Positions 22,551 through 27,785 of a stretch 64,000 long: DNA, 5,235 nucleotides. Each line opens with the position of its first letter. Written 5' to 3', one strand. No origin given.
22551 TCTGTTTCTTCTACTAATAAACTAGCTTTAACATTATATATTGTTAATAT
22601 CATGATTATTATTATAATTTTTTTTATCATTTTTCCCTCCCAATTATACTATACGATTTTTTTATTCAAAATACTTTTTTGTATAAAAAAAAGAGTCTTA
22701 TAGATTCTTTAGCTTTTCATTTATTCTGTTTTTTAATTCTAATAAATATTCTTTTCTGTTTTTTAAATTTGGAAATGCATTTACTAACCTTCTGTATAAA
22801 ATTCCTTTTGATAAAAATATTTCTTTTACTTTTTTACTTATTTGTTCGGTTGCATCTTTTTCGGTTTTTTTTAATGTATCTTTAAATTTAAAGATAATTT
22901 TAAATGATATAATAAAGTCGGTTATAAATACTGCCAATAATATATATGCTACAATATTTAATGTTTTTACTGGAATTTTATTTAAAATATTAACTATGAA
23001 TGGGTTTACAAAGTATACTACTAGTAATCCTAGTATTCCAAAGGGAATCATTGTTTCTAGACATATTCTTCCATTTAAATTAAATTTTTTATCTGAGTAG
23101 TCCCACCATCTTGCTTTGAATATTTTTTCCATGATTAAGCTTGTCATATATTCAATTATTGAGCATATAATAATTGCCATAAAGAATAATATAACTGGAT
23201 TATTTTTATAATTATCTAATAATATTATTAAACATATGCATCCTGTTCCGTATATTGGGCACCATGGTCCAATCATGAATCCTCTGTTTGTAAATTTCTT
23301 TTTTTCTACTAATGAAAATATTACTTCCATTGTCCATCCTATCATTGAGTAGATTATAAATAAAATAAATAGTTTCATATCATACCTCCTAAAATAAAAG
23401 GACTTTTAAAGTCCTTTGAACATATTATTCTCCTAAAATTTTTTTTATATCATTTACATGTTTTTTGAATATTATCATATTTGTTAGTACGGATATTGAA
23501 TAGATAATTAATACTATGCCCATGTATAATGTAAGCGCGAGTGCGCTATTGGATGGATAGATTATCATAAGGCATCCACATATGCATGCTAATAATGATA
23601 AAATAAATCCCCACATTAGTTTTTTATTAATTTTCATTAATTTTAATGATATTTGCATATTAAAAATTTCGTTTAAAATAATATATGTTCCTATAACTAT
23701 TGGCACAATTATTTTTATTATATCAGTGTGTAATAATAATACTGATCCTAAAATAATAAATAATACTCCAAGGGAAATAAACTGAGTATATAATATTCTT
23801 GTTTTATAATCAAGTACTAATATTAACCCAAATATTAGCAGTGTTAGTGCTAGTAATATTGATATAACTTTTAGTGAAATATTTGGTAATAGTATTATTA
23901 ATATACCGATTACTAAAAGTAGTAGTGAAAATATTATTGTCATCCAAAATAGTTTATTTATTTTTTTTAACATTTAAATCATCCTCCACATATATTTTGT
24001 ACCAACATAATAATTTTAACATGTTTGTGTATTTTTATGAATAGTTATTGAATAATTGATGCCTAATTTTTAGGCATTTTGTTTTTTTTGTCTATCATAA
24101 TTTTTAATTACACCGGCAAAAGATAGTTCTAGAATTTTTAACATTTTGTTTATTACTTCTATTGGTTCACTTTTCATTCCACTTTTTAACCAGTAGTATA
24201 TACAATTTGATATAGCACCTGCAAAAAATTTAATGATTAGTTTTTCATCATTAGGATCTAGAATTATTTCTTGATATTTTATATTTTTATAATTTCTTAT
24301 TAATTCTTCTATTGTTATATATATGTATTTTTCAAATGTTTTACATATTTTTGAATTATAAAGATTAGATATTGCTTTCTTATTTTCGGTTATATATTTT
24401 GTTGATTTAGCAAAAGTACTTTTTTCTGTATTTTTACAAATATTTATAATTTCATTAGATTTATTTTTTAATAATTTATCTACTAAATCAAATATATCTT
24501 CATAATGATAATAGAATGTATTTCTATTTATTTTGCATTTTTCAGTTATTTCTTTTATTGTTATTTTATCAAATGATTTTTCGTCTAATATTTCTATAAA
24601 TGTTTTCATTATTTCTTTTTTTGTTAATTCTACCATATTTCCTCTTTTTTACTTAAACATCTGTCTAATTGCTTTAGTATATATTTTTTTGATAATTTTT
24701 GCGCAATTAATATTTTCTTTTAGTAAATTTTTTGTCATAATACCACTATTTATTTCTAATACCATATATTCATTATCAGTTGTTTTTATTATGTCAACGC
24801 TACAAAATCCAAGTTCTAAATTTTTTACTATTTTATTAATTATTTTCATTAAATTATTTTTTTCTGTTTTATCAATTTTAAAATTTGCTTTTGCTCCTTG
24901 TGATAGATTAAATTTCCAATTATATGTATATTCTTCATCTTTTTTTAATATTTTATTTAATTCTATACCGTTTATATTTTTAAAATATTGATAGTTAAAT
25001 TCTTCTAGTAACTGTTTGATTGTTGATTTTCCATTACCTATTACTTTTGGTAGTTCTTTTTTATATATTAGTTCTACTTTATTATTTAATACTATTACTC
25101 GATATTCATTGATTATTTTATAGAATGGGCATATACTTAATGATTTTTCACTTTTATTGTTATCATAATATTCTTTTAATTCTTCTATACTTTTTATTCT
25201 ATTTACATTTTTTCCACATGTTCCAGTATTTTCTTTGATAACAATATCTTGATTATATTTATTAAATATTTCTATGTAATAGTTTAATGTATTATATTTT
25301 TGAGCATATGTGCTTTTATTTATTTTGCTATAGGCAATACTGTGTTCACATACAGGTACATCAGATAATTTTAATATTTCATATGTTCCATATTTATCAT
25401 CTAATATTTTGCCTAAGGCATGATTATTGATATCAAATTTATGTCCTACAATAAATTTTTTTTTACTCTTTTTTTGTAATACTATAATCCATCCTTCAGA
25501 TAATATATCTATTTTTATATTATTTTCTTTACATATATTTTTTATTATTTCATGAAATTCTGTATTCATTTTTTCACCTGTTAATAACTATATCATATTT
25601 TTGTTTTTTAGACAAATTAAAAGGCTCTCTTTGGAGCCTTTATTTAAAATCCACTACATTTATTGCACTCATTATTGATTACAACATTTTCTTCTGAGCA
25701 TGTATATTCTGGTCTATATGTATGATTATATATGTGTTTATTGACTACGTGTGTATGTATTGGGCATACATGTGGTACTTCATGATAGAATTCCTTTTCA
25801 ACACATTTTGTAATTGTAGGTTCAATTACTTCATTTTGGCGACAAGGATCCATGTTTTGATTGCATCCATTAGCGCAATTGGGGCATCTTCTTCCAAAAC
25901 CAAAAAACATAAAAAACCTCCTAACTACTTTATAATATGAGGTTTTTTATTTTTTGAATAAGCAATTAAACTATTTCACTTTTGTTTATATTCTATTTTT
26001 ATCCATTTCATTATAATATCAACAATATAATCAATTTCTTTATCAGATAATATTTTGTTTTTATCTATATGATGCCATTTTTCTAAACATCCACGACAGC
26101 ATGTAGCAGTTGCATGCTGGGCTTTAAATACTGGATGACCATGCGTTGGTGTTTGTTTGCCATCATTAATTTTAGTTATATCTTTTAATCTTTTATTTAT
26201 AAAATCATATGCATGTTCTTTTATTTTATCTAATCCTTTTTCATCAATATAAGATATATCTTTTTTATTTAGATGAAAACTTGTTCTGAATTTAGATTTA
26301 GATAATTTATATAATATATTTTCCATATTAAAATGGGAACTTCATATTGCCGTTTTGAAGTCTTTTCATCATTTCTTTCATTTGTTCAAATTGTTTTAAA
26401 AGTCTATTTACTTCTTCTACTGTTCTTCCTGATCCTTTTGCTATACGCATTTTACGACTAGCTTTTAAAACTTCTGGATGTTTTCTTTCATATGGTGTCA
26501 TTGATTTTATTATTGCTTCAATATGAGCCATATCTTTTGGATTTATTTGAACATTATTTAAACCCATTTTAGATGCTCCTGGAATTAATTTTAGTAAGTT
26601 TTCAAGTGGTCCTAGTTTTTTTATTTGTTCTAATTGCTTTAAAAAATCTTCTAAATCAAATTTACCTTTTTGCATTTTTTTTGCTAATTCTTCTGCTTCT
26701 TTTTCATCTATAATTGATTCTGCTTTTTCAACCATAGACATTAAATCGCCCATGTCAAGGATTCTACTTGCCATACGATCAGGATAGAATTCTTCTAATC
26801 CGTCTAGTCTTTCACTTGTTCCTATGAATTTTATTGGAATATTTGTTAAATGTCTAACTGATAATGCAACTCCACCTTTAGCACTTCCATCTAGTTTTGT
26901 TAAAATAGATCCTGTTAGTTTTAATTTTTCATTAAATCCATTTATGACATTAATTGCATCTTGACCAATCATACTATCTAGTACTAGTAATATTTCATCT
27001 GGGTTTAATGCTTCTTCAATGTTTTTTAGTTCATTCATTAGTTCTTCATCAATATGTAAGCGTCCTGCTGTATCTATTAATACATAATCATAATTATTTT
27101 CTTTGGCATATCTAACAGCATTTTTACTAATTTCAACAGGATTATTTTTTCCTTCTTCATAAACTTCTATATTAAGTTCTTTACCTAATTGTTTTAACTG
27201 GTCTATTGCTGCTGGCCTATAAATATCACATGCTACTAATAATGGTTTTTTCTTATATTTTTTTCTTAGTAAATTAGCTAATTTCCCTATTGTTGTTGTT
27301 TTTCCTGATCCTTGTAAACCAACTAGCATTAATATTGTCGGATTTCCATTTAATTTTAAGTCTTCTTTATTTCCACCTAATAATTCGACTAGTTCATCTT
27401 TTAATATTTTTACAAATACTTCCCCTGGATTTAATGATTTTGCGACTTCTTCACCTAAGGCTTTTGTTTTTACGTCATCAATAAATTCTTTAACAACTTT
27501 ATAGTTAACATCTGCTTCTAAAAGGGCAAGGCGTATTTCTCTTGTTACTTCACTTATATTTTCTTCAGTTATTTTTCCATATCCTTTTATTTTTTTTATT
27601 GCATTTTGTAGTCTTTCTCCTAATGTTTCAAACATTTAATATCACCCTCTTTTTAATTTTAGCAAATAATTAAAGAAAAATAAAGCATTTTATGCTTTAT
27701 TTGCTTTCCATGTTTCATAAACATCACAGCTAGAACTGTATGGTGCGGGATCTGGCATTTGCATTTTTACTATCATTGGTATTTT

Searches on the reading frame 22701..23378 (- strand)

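Call 36: search_protein_families(library=pfam, proteins=[window:22701-23378:-], max_evalue=0.0001)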
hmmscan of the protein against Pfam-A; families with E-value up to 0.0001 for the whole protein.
window:22701-23378:- (226 aa): 1 family
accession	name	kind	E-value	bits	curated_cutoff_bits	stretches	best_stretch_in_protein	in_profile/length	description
PF06541.16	ABC_trans_CmpB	-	2.6e-55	187.2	25.9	1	6-159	2-151/151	Putative ABC-transporter type IV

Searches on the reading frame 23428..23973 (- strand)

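Call 50: search_protein_families(library=pfam, proteins=[window:23428-23973:-], max_evalue=0.001)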
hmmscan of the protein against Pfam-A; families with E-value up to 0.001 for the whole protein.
window:23428-23973:- (182 aa): 1 family
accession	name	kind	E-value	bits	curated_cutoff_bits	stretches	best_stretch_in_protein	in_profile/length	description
PF03729.18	DUF308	-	1.6e-11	44.7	25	3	15-57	2-44/73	Short repeat of unknown function (DUF308)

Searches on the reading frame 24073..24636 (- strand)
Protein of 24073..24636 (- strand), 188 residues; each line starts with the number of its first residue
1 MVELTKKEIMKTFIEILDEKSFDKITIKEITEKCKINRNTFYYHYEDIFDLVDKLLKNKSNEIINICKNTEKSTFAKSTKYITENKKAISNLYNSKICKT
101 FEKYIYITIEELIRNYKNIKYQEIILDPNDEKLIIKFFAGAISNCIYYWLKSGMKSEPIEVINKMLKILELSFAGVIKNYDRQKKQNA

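Call 50: search_protein_families(library=pfam, proteins=[window:24073-24636:-], max_evalue=0.001)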
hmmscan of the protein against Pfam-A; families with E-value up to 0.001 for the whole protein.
window:24073-24636:- (188 aa): 3 families
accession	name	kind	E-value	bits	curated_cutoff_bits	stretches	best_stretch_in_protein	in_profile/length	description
PF14278.11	TetR_C_8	-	4.3e-16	59.3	26.1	1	74-170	6-102/103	Transcriptional regulator C-terminal region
PF00440.29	TetR_N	-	4.5e-05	23.6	24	1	14-52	6-44/47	Bacterial regulatory proteins, tetR family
PF13022.12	HTH_Tnp_1_2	-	0.00052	20.6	27.9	0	4-45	8-47/122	Helix-turn-helix of insertion element transposase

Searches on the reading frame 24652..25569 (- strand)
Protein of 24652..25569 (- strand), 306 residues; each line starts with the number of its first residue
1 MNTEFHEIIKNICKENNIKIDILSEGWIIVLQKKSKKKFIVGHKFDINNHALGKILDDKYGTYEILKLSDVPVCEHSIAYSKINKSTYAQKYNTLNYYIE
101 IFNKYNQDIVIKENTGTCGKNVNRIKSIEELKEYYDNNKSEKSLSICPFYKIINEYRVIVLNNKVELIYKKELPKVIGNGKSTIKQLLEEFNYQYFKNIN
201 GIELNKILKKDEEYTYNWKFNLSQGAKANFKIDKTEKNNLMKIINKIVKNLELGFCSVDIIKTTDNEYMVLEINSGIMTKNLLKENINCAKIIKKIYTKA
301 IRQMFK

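Call 36: search_protein_families(library=pfam, proteins=[window:24652-25569:-], max_evalue=0.0001)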
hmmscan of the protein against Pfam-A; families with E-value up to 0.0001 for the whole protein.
window:24652-25569:- (306 aa): 0 families

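Call 79: search_protein_families(library=ncbifam, proteins=[window:24652-25569:-], max_evalue=0.01)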
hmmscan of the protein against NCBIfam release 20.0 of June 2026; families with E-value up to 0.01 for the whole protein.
window:24652-25569:- (306 aa): 10 families
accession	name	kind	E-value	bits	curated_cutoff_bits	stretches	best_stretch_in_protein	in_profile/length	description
TIGR02068.2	cya_phycin_syn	equivalog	4.5e-18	64.7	850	2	9-193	164-336/862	cyanophycin synthetase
NF010623.0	PRK14016.1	subfamily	5e-14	51.4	877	1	13-193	169-337/871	cyanophycin synthetase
TIGR00768.1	rimK_fam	subfamily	2e-10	40.5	143.4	1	216-293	197-272/276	RimK family alpha-L-glutamate ligase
NF002688.0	PRK02471.1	equivalog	2.2e-09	36.3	425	1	17-193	446-615/756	bifunctional glutamate--cysteine ligase GshA/glutathione synthetase GshB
TIGR02144.1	LysX_arch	equivalog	2.6e-09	36.6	275.6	1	215-300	195-278/281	lysine biosynthesis protein LysX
TIGR01435.1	glu_cys_lig_rel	equivalog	4.8e-05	21.8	656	1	90-214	488-613/719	bifunctional glutamate--cysteine ligase/glutathione synthetase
TIGR04185.1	ATPgraspMvdC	equivalog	6.9e-05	22.1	425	1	238-275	256-293/318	MvdC family ATP-grasp ribosomal peptide maturase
TIGR03103.1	trio_acet_GNAT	equivalog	0.0011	17.6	569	0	99-190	324-416/547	N-acetylglutaminylglutamine synthetase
NF002378.0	PRK01372.1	subfamily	0.0014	17.4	243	1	203-275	195-269/305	D-alanine--D-alanine ligase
TIGR04184.1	ATPgraspMvdD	equivalog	0.0015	17.8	475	1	239-275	259-295/321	MvdD family ATP-grasp ribosomal peptide maturase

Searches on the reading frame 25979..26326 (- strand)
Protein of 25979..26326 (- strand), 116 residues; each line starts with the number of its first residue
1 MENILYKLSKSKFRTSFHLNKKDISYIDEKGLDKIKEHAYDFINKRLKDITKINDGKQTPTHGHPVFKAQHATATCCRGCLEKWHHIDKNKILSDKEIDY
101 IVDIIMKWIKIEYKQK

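Call 51: search_protein_families(library=pfam, proteins=[window:25979-26326:-], max_evalue=0.001)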
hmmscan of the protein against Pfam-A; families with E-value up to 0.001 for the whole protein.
window:25979-26326:- (116 aa): 1 family
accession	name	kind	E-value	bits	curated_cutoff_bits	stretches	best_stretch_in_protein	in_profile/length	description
PF13811.11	DUF4186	-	1.3e-49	167.2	25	1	3-110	2-109/109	Domain of unknown function (DUF4186)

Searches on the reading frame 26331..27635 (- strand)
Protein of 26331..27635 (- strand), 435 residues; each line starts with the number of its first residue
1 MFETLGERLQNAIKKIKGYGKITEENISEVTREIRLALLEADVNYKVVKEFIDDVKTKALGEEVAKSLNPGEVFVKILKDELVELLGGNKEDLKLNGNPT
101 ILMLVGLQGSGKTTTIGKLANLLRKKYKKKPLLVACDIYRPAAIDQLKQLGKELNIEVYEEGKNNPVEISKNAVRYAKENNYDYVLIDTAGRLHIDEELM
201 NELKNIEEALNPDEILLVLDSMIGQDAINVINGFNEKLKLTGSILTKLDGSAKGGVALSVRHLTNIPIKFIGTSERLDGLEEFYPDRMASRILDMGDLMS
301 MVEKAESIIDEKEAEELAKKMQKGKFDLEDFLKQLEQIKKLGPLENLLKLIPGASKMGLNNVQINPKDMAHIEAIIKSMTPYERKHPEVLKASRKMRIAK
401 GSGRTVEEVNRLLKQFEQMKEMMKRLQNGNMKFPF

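Call 8: search_protein_families(library=pfam, proteins=[window:26331-27635:-], max_evalue=0.01)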
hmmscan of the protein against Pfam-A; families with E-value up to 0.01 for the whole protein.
window:26331-27635:- (435 aa): 16 families
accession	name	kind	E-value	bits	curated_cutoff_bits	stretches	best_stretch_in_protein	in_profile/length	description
PF00448.28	SRP54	-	2.3e-78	262.8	22.7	1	99-293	1-195/196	SRP54-type protein, GTPase domain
PF02978.25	SRP_SPB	-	8.4e-36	122.7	27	1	325-423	1-91/91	Signal peptide binding domain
PF02881.24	SRP54_N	-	1.3e-23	83.4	22.4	1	5-82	1-75/75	SRP54-type protein, helical bundle domain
PF13401.12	AAA_22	-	2.8e-06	28.1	27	1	98-209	4-110/130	AAA domain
PF13207.12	AAA_17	-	8.9e-06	26.5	27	1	105-218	1-108/136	AAA domain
PF02492.25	cobW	-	0.00012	22.2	20.7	1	102-244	3-148/180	CobW/HypB/UreG, nucleotide-binding domain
PF13614.12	AAA_31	-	0.00018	21.9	27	0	109-138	12-40/177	AAA domain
PF04851.21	ResIII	-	0.00031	21.1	22.5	1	100-197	24-114/164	Type III restriction enzyme, res subunit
PF13191.12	AAA_16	-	0.00096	20.1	32.6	1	97-221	22-140/167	AAA ATPase domain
PF06414.18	Zeta_toxin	-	0.00098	19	22.3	1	93-190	10-103/199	Zeta toxin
PF01926.29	MMR_HSR1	-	0.001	19.6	21.9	0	103-225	3-86/113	50S ribosome-binding GTPase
PF01656.29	CbiA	-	0.0012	19.2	25.4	1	109-253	9-88/125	CobQ/CobB/MinD/ParA nucleotide binding domain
PF15460.11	SAS4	-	0.0036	17.8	24.4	0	291-340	42-91/99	Something about silencing, SAS, complex subunit 4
PF13479.12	AAA_24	-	0.0082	16.4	27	0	101-204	4-89/195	AAA domain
PF03029.23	ATP_bind_1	-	0.0087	16.3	27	0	105-211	2-119/240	Conserved hypothetical ATP binding protein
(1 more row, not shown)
